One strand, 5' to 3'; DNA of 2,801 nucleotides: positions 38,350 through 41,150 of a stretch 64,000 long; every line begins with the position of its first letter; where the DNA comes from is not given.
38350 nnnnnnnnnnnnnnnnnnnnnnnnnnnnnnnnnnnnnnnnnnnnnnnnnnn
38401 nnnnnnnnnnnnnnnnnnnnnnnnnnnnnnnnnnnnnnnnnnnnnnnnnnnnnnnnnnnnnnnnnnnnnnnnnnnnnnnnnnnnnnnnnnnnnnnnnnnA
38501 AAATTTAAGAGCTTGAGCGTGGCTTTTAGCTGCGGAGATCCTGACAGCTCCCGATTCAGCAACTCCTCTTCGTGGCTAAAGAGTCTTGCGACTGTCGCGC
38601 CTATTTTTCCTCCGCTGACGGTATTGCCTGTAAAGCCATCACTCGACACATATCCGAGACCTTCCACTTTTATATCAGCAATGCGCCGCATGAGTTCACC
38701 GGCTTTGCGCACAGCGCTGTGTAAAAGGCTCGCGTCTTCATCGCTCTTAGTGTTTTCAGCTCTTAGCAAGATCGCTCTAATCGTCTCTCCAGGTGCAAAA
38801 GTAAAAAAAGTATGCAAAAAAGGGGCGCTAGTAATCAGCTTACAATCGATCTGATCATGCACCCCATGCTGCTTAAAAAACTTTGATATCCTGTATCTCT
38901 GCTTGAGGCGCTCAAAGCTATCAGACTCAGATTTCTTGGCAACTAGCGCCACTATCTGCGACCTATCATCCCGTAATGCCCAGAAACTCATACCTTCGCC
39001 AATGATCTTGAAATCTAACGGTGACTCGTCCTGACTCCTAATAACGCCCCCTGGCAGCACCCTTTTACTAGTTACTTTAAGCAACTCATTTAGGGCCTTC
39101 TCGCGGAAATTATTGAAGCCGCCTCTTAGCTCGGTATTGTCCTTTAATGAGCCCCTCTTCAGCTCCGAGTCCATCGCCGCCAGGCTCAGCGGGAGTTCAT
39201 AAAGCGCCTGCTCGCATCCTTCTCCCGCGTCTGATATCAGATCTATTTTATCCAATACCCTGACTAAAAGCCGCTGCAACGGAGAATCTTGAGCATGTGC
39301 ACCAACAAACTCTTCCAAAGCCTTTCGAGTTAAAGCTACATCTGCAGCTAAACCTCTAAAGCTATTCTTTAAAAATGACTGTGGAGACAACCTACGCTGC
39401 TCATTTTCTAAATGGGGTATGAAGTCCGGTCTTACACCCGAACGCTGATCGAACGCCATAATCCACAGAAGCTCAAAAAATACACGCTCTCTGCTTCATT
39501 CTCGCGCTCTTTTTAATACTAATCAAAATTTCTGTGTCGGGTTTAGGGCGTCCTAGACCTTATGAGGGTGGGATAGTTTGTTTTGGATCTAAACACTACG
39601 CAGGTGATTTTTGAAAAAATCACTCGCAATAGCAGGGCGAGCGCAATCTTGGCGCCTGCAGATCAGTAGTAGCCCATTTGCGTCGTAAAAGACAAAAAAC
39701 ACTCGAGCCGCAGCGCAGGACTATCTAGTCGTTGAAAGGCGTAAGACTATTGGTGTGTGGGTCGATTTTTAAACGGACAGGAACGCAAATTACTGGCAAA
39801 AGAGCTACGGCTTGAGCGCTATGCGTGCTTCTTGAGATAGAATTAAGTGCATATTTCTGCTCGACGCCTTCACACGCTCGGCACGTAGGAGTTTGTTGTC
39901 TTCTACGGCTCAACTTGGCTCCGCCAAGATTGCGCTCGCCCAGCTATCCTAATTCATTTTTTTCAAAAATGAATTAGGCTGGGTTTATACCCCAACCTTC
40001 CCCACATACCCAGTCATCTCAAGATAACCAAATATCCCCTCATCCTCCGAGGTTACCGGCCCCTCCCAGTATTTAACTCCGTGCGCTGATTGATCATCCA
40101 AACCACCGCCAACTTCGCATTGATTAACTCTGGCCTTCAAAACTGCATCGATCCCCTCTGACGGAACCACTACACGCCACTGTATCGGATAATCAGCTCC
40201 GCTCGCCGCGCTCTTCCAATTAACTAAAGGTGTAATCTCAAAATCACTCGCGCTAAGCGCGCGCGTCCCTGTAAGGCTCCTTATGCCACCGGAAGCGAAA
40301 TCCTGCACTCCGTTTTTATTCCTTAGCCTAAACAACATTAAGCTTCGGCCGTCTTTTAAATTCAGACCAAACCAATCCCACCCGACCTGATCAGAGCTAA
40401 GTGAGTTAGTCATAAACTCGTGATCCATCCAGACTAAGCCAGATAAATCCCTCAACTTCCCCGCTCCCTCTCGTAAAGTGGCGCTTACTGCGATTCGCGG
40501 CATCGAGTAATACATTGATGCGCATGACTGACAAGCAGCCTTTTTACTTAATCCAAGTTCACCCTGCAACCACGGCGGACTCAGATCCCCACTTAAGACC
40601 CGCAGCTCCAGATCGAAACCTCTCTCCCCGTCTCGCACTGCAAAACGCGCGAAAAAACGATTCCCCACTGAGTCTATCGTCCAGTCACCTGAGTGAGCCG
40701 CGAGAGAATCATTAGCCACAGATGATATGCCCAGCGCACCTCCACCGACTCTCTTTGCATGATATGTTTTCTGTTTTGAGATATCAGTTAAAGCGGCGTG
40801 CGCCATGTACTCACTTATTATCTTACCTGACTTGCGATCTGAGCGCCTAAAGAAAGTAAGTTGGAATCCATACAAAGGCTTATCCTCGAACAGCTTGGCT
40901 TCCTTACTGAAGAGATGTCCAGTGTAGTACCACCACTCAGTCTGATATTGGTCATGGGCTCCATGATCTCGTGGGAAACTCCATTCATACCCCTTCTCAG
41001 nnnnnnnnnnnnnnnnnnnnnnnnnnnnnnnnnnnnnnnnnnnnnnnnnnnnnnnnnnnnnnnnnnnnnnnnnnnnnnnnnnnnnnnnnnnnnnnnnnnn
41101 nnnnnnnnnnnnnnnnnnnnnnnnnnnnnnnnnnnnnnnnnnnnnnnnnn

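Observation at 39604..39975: About 370-bp element bounded by roughly 50-bp composite inverted repeats (MITE-like)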

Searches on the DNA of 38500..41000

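Call 4: search_rna_families(source=window, start=38500, end=41000, threshold=evalue, max_evalue=1, show_alignments=3)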
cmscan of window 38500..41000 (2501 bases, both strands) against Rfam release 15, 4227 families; matches with E-value up to 1: 0.
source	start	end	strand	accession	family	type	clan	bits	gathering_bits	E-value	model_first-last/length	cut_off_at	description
